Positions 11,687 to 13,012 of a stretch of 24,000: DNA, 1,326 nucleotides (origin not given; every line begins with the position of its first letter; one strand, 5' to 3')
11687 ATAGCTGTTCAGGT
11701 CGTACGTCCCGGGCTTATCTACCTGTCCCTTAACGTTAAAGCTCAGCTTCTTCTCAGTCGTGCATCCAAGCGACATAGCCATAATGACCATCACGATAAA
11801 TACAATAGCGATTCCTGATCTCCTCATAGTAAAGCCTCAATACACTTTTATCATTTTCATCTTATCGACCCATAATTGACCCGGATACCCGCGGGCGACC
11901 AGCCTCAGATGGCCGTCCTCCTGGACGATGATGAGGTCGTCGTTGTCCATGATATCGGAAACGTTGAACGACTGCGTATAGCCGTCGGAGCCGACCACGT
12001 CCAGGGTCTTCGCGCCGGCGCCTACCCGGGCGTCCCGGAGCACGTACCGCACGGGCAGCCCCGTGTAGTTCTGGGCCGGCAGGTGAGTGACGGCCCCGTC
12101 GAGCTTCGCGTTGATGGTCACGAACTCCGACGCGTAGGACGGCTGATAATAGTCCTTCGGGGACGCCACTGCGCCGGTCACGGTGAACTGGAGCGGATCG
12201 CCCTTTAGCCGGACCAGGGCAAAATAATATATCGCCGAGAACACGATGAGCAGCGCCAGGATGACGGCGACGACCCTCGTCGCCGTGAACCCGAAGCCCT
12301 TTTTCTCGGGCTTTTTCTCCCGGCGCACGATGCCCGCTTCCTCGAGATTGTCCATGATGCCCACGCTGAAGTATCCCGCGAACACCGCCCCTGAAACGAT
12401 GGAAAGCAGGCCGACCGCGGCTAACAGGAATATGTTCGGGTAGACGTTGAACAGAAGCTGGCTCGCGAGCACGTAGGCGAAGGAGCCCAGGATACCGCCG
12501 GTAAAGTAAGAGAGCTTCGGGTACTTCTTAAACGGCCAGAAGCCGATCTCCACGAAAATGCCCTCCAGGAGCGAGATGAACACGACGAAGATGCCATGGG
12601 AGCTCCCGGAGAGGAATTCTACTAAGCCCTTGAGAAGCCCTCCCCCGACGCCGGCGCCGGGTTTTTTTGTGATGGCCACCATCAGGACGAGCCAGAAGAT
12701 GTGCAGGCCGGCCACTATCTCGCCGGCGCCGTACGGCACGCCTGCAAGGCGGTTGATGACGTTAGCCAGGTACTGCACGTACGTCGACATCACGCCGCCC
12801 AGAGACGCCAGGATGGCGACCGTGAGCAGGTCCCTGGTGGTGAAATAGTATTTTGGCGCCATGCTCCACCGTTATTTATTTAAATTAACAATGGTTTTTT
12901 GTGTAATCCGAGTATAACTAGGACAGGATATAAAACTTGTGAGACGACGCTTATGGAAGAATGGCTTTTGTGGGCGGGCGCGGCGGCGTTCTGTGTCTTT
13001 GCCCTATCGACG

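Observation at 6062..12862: Dedicated ECF transporter operon carrying seven copies of a cysteine-free sulfite-oxidase/YedY-like module, one fused to the S component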

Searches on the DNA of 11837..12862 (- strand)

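Call 70: search_rna_families(sources=[L018, L034, L042, L052, L058, L019, L024], threshold=gathering)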
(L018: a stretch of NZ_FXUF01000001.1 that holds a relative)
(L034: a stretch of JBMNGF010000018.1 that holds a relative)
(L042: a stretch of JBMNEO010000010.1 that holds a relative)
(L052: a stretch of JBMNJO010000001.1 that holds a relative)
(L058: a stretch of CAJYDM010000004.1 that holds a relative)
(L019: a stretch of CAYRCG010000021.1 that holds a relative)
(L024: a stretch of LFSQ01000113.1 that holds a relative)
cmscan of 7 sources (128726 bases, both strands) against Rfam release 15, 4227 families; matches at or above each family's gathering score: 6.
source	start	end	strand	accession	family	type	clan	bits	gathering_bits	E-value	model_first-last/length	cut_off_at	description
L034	15161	15421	+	RF00230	T-box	Cis-reg; leader;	-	112.9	93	7.4e-24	1-219/219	no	T-box leader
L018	15227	15345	+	RF01055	Molybdenum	Cis-reg; riboswitch;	-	78.7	36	4.4e-17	1-135/135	no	Molybdenum/Tungsten riboswitch aptamer (Moco RNA motif)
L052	15572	15691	-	RF01055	Molybdenum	Cis-reg; riboswitch;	-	71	36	8e-15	1-135/135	no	Molybdenum/Tungsten riboswitch aptamer (Moco RNA motif)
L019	1088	1206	+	RF01055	Molybdenum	Cis-reg; riboswitch;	-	68.8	36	3.6e-14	1-135/135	no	Molybdenum/Tungsten riboswitch aptamer (Moco RNA motif)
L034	7006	7124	+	RF01055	Molybdenum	Cis-reg; riboswitch;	-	68.2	36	5.1e-14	1-135/135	no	Molybdenum/Tungsten riboswitch aptamer (Moco RNA motif)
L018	557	675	+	RF01055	Molybdenum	Cis-reg; riboswitch;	-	53.5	36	1.1e-09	1-135/135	no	Molybdenum/Tungsten riboswitch aptamer (Moco RNA motif)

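Call 71: search_rna_families(sources=[L014, L015, L017, L027, L031, L039, L040, L041, L043, L046, L048, L049, L063, L065, L076], threshold=gathering)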
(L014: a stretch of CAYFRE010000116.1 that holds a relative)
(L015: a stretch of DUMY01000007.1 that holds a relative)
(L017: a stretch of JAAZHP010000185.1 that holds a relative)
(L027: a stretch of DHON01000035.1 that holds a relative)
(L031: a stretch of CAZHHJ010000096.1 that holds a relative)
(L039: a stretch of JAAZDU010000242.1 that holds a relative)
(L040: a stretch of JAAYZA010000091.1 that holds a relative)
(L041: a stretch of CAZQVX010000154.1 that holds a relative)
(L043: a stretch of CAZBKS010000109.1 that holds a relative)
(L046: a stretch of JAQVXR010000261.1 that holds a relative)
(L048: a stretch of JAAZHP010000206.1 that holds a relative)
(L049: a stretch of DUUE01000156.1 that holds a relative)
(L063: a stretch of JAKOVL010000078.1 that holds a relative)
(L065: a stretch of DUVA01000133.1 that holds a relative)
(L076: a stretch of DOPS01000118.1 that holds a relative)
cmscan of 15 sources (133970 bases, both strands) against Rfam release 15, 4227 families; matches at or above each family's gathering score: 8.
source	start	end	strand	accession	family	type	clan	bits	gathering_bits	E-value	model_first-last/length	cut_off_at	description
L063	13480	13600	+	RF01055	Molybdenum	Cis-reg; riboswitch;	-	78.1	36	6.7e-17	1-135/135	no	Molybdenum/Tungsten riboswitch aptamer (Moco RNA motif)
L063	4068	4186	+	RF01055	Molybdenum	Cis-reg; riboswitch;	-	75.7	36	3.6e-16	1-135/135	no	Molybdenum/Tungsten riboswitch aptamer (Moco RNA motif)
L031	7946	8061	-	RF01055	Molybdenum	Cis-reg; riboswitch;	-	75.1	36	5.3e-16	1-135/135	no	Molybdenum/Tungsten riboswitch aptamer (Moco RNA motif)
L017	2507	2628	+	RF01055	Molybdenum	Cis-reg; riboswitch;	-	67.5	36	9.1e-14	1-135/135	no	Molybdenum/Tungsten riboswitch aptamer (Moco RNA motif)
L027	2996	3132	+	RF01055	Molybdenum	Cis-reg; riboswitch;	-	66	36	2.5e-13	1-135/135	no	Molybdenum/Tungsten riboswitch aptamer (Moco RNA motif)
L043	2513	2632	+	RF01055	Molybdenum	Cis-reg; riboswitch;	-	65.3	36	3.9e-13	1-135/135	no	Molybdenum/Tungsten riboswitch aptamer (Moco RNA motif)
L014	218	339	+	RF01055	Molybdenum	Cis-reg; riboswitch;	-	65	36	4.6e-13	1-135/135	no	Molybdenum/Tungsten riboswitch aptamer (Moco RNA motif)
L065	6981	7100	+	RF01055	Molybdenum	Cis-reg; riboswitch;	-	60.9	36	7.8e-12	1-135/135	no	Molybdenum/Tungsten riboswitch aptamer (Moco RNA motif)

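Call 73: search_rna_families(sources=[L020, L059, L067, L068, L069, L070, L071, L074, L075, L078, L079, L082, L086, L005], threshold=gathering)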
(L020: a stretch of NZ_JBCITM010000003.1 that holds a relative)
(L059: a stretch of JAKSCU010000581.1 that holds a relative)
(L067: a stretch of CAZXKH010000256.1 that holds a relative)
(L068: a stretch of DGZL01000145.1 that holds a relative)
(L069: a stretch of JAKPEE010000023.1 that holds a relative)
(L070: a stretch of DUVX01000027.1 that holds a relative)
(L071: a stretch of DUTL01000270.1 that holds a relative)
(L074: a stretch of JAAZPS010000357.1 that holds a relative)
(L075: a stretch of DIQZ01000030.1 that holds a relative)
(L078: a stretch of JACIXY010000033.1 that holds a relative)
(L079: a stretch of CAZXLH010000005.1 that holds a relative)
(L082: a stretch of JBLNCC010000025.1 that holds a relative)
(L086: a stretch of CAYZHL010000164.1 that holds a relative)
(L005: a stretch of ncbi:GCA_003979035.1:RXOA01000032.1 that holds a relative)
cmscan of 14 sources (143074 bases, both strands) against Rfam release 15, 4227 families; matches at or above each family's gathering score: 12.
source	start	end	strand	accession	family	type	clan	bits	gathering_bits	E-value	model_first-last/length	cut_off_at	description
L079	1538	1673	+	RF00379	c-di-AMP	Cis-reg; riboswitch;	-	96.9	38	2.5e-21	1-134/134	no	c-di-AMP riboswitch aptamer (ydaO/yuaA leader)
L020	15227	15345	+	RF01055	Molybdenum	Cis-reg; riboswitch;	-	78.7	36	4.8e-17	1-135/135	no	Molybdenum/Tungsten riboswitch aptamer (Moco RNA motif)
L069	13483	13604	+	RF01055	Molybdenum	Cis-reg; riboswitch;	-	77.1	36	1.4e-16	1-135/135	no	Molybdenum/Tungsten riboswitch aptamer (Moco RNA motif)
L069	3988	4106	+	RF01055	Molybdenum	Cis-reg; riboswitch;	-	73.3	36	1.9e-15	1-135/135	no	Molybdenum/Tungsten riboswitch aptamer (Moco RNA motif)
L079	6730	6848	+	RF01055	Molybdenum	Cis-reg; riboswitch;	-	71.9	36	5e-15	1-135/135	no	Molybdenum/Tungsten riboswitch aptamer (Moco RNA motif)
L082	4996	5126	+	RF01055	Molybdenum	Cis-reg; riboswitch;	-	69.6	36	2.3e-14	1-135/135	no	Molybdenum/Tungsten riboswitch aptamer (Moco RNA motif)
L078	6669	6799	+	RF01055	Molybdenum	Cis-reg; riboswitch;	-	69.2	36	2.9e-14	1-135/135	no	Molybdenum/Tungsten riboswitch aptamer (Moco RNA motif)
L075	7189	7308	+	RF01055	Molybdenum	Cis-reg; riboswitch;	-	69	36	3.3e-14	1-135/135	no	Molybdenum/Tungsten riboswitch aptamer (Moco RNA motif)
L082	2441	2553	-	RF00059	TPP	Cis-reg; riboswitch;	-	56.2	54.3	5.5e-08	1-105/105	no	TPP riboswitch aptamer (THI element)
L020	1147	1264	+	RF01055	Molybdenum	Cis-reg; riboswitch;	-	54.8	36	5e-10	1-135/135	no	Molybdenum/Tungsten riboswitch aptamer (Moco RNA motif)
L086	2468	2603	+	RF01055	Molybdenum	Cis-reg; riboswitch;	-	54.8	36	5e-10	1-135/135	no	Molybdenum/Tungsten riboswitch aptamer (Moco RNA motif)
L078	2170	2254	+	RF00005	tRNA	Gene; tRNA;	CL00001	52.4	29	4.8e-08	1-71/71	no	tRNA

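Call 79: search_rna_families(sources=[L017, L082, L014], threshold=gathering, show_alignments=3)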
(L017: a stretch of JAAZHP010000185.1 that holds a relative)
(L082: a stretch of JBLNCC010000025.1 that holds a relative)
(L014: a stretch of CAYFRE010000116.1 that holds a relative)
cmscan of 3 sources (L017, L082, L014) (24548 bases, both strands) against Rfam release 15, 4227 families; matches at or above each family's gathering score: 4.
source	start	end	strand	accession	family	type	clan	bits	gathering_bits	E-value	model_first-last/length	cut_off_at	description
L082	4996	5126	+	RF01055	Molybdenum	Cis-reg; riboswitch;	-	69.6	36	4e-15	1-135/135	no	Molybdenum/Tungsten riboswitch aptamer (Moco RNA motif)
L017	2507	2628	+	RF01055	Molybdenum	Cis-reg; riboswitch;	-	67.5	36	1.7e-14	1-135/135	no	Molybdenum/Tungsten riboswitch aptamer (Moco RNA motif)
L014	218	339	+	RF01055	Molybdenum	Cis-reg; riboswitch;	-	65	36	8.5e-14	1-135/135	no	Molybdenum/Tungsten riboswitch aptamer (Moco RNA motif)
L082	2441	2553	-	RF00059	TPP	Cis-reg; riboswitch;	-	56.2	54.3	9.4e-09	1-105/105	no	TPP riboswitch aptamer (THI element)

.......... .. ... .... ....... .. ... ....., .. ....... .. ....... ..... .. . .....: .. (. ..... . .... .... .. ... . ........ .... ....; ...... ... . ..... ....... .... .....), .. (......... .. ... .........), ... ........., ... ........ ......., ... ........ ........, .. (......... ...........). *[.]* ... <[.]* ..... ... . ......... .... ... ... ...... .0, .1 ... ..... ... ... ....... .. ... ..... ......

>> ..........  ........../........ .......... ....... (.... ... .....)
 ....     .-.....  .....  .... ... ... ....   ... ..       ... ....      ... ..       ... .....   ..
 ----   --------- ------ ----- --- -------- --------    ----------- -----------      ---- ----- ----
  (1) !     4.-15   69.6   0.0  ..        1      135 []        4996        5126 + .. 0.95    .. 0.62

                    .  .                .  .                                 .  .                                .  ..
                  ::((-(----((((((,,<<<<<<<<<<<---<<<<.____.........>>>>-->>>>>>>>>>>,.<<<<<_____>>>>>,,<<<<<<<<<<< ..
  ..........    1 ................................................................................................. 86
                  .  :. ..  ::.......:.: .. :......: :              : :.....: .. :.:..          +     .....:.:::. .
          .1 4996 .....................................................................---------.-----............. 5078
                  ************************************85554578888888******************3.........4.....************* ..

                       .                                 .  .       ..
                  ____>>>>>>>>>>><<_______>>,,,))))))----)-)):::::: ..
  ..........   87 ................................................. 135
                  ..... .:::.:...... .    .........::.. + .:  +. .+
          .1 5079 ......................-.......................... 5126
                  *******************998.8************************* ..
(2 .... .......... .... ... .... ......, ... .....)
